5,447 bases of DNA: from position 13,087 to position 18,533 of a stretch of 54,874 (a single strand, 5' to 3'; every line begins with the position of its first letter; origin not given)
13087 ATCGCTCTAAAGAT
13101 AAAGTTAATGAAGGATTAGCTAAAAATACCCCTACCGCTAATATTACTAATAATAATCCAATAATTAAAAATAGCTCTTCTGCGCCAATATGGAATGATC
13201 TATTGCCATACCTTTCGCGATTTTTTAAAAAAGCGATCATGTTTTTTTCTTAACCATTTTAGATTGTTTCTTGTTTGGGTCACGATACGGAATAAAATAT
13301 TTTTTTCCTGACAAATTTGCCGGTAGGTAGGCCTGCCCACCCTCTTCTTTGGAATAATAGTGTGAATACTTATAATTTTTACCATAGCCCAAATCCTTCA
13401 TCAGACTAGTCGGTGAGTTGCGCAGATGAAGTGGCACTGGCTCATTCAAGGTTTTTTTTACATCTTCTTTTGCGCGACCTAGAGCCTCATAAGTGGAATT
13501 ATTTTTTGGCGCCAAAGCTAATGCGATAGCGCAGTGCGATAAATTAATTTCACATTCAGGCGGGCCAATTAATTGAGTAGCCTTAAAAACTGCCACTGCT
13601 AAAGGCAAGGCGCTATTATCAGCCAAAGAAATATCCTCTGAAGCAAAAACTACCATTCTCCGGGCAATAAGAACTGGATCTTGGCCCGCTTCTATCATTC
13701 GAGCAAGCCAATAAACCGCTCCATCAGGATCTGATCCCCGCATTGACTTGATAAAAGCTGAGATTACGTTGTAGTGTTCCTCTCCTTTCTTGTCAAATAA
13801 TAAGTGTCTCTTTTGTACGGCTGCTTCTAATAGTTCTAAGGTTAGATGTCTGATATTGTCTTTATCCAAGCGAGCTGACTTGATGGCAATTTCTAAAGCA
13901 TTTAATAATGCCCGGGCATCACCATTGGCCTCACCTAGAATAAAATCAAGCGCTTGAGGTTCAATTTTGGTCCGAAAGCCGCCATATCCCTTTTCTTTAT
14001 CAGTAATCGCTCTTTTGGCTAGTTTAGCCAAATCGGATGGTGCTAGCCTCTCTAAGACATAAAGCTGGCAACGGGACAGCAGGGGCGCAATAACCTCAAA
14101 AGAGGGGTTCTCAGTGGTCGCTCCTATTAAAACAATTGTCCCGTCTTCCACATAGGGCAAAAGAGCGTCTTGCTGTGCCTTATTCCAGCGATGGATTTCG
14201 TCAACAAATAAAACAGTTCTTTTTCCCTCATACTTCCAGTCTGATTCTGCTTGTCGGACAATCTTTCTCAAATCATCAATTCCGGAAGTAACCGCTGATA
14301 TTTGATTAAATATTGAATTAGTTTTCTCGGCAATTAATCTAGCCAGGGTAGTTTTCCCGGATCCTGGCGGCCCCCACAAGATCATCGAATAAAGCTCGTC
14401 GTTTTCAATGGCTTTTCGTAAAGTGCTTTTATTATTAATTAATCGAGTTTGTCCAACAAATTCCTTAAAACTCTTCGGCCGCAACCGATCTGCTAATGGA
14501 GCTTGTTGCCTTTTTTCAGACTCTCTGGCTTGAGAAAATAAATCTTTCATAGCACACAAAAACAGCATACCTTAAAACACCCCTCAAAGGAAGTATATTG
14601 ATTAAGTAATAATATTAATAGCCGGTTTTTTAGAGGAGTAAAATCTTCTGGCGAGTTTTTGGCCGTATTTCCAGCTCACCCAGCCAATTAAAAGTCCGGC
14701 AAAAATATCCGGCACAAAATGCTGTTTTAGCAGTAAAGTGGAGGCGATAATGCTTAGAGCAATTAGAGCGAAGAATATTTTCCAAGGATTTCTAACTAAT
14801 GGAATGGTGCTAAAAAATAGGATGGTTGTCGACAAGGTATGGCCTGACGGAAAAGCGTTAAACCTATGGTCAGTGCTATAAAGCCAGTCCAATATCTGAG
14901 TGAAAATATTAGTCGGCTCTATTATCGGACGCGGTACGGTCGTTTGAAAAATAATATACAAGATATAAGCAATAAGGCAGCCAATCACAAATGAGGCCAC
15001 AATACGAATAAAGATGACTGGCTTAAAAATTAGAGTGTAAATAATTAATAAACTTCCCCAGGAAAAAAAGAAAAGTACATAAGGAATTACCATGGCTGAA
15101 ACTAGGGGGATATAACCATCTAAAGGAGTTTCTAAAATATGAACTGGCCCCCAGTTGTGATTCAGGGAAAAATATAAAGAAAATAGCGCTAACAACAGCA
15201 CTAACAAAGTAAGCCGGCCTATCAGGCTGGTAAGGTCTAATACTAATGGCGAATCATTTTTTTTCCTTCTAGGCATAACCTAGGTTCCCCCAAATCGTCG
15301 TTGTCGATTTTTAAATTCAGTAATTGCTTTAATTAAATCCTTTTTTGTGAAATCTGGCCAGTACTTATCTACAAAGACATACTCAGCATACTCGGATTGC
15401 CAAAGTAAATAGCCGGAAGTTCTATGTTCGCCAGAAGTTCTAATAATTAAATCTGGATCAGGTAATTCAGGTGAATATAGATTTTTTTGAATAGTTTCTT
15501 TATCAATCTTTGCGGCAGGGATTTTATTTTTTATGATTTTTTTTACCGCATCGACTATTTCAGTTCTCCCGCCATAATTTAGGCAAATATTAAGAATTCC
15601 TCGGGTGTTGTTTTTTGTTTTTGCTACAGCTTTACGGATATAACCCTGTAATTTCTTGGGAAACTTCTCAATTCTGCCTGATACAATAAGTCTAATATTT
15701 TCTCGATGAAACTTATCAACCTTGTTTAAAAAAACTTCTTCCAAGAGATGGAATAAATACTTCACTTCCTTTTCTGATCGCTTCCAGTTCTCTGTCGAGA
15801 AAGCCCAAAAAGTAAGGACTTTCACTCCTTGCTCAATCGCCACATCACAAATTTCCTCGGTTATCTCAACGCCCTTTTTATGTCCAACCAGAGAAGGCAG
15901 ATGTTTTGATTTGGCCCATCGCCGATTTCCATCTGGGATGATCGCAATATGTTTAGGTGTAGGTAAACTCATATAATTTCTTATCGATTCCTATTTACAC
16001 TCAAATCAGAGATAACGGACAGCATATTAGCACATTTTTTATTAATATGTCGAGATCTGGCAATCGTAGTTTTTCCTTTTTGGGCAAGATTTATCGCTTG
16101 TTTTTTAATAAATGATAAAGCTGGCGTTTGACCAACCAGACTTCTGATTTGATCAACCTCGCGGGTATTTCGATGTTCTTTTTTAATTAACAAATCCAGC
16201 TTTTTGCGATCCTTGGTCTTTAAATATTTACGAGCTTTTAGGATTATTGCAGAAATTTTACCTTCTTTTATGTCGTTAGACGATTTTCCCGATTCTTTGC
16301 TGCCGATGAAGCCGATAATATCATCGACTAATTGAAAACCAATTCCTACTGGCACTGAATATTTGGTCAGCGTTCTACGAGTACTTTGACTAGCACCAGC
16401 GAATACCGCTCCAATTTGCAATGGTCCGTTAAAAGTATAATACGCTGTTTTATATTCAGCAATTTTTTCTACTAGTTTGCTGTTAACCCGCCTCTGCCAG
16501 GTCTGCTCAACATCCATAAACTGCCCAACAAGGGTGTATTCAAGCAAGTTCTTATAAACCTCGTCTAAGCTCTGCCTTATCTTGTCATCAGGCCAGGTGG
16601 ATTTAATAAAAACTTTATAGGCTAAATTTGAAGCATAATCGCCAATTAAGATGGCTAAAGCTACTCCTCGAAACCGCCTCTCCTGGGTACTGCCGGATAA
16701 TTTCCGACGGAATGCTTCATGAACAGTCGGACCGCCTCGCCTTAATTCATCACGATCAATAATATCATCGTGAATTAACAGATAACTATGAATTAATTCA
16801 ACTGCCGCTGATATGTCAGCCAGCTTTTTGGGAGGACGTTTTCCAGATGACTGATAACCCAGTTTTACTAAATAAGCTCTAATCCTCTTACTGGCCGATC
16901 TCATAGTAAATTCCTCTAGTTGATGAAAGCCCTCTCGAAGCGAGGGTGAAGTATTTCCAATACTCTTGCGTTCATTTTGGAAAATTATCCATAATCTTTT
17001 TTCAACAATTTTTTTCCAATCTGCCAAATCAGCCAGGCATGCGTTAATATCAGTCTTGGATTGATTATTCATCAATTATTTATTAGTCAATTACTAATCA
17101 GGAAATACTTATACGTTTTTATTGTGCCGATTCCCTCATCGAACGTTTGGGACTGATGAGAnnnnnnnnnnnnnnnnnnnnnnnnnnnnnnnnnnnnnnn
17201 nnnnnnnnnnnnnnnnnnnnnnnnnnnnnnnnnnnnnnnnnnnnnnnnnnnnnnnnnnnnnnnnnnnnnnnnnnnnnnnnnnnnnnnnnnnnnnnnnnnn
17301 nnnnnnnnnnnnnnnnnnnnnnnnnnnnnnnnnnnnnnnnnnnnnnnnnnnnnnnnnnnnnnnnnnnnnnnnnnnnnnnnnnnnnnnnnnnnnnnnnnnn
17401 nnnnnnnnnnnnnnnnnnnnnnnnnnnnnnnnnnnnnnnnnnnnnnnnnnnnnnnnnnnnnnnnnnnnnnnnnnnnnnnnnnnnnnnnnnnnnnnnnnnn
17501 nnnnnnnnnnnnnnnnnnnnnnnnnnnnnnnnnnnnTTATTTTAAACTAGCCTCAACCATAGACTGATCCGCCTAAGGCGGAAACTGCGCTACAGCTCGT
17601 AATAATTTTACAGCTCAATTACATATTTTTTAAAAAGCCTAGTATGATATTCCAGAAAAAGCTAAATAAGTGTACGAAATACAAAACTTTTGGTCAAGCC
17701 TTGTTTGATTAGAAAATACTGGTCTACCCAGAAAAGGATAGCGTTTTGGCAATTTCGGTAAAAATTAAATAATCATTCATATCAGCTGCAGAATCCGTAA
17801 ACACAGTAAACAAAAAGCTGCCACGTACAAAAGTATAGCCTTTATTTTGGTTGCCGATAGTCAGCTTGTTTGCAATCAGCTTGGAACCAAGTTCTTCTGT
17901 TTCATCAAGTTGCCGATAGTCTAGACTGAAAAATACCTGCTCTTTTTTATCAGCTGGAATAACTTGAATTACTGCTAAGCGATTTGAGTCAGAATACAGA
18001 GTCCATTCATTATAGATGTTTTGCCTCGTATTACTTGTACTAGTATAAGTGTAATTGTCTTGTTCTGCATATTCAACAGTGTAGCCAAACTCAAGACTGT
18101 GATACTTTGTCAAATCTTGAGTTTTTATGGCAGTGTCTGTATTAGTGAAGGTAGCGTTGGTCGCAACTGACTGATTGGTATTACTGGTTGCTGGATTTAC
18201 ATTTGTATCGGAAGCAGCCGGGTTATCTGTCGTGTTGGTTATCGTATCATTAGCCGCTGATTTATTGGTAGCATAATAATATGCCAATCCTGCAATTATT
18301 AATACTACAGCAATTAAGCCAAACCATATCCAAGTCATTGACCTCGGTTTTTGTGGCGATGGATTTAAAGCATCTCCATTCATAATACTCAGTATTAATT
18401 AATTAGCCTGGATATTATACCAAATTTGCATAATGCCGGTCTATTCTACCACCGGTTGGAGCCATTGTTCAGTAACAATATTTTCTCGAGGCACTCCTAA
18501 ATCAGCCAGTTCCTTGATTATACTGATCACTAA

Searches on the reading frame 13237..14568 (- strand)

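Call 99: search_protein_families(library=pfam, proteins=[window:13237-14568:-], max_evalue=0.00001)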
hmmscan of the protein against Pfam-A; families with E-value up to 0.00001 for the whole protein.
window:13237-14568:- (443 aa): 6 families
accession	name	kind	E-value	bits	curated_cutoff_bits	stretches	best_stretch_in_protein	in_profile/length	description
PF12002.13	MgsA_C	-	3.7e-59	199.8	27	1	278-437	1-160/167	MgsA AAA+ ATPase C terminal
PF16193.11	AAA_assoc_2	-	1.3e-26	93.1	34.3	1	199-277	4-81/81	AAA C-terminal domain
PF05496.18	RuvB_N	-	9.7e-17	61.6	27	1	29-150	1-119/159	Holliday junction DNA helicase RuvB P-loop domain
PF00004.35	AAA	-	1.4e-15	58.3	21.2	1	62-169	1-125/131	ATPase family associated with various cellular activities (AAA)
PF07728.20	AAA_5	-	6.9e-08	33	22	1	62-152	2-102/139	AAA domain (dynein-related subfamily)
PF13401.12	AAA_22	-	9.9e-06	26.3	27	0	61-134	7-84/130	AAA domain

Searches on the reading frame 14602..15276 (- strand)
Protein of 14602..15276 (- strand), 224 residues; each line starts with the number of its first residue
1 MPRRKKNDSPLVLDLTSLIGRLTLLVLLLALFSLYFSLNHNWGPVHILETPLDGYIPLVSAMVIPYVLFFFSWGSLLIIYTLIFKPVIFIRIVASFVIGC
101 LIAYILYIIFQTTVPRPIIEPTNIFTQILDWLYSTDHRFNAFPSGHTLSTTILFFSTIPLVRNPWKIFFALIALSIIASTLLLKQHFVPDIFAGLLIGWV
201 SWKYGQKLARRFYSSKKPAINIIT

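Call 99: search_protein_families(library=pfam, proteins=[window:14602-15276:-], max_evalue=0.00001)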
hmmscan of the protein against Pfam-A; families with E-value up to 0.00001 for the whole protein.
window:14602-15276:- (224 aa): 2 families
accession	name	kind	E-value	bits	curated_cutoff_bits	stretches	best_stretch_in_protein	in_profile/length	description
PF01569.27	PAP2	-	7.9e-12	45.5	27.2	1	122-202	29-118/130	PAP2 superfamily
PF14378.12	PAP2_3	-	5.9e-10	39.7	27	1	36-203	8-189/190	PAP2 superfamily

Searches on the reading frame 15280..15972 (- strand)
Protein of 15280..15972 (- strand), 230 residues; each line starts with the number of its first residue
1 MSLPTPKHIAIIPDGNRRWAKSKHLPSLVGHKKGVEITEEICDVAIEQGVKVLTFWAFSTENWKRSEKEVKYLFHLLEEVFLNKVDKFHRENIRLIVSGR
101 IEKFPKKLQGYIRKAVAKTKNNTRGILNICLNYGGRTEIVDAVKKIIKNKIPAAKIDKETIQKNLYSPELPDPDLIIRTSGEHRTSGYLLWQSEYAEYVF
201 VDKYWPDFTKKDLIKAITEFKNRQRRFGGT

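Call 99: search_protein_families(library=pfam, proteins=[window:15280-15972:-], max_evalue=0.00001)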
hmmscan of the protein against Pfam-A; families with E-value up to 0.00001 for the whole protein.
window:15280-15972:- (230 aa): 1 family
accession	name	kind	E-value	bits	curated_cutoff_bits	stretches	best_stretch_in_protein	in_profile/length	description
PF01255.24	Prenyltransf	-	3.7e-83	278.8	27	1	12-228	1-219/219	Putative undecaprenyl diphosphate synthase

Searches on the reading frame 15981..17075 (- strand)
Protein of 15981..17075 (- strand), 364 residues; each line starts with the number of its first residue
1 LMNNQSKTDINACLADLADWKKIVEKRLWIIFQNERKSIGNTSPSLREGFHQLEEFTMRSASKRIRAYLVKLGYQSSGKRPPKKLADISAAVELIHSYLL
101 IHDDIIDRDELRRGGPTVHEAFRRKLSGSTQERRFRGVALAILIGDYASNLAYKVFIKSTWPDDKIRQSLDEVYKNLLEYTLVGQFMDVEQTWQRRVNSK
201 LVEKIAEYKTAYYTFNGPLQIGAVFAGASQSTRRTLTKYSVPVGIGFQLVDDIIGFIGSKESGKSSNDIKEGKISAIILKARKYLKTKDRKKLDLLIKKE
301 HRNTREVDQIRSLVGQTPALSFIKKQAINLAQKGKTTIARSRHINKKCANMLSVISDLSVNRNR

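Call 11: search_protein_families(library=pfam, proteins=[window:15981-17075:-])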
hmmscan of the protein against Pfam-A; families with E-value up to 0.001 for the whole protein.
window:15981-17075:- (364 aa): 1 family
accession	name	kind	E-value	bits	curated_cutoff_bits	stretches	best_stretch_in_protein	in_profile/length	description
PF00348.22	polyprenyl_synt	-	5.2e-48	163.9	27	1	57-312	11-249/251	Polyprenyl synthetase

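Call 60: find_homologous_proteins(query=window:15981-17075:-, max_evalue=1e-60)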
Query window:15981-17075:- (364 aa): 8 proteins with E <= 1e-60 among 3151 candidates.
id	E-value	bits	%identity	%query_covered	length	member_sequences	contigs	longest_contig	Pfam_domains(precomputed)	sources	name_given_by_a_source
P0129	1.6e-234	795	100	100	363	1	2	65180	PF00348.23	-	-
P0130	3.7e-167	574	72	100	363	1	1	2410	PF00348.23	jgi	-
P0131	1.3e-70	256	40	93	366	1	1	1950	PF00348.23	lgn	-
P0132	1.2e-69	253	40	89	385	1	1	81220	PF00348.23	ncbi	-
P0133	1.1e-65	240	40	93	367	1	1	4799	PF00348.23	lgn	-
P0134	3.1e-64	235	39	96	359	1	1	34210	PF00348.23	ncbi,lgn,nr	ncbi:MAG: polyprenyl synthetase family protein [bacterium]|nr:polyprenyl synthetase family protein [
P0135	7.1e-62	228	39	98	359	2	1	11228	PF00348.23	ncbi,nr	ncbi:MAG: polyprenyl synthetase family protein [Patescibacteria group bacterium]|nr:polyprenyl synth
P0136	1.9e-61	226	39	95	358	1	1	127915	PF00348.23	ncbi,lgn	-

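Call 61: find_encoding_contigs(protein=P0130, flank=5000)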
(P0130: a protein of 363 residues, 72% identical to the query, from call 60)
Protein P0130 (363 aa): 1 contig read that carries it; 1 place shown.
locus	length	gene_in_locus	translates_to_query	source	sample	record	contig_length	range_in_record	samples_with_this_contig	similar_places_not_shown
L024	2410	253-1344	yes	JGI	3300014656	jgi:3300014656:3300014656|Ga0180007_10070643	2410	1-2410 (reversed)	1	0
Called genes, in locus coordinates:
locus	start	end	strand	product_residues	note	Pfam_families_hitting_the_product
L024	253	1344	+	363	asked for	PF00348:polyprenyl_synt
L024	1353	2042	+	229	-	PF01255:Prenyltransf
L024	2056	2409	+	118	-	?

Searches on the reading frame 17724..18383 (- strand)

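Call 11: search_protein_families(library=pfam, proteins=[window:17724-18383:-])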
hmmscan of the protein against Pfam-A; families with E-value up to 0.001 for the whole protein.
window:17724-18383:- (219 aa): 1 family
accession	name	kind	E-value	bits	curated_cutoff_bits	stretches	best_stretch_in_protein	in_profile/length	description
PF23954.1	DUF7283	-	0.0004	20.8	27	1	16-109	6-95/142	Family of unknown function (DUF7283)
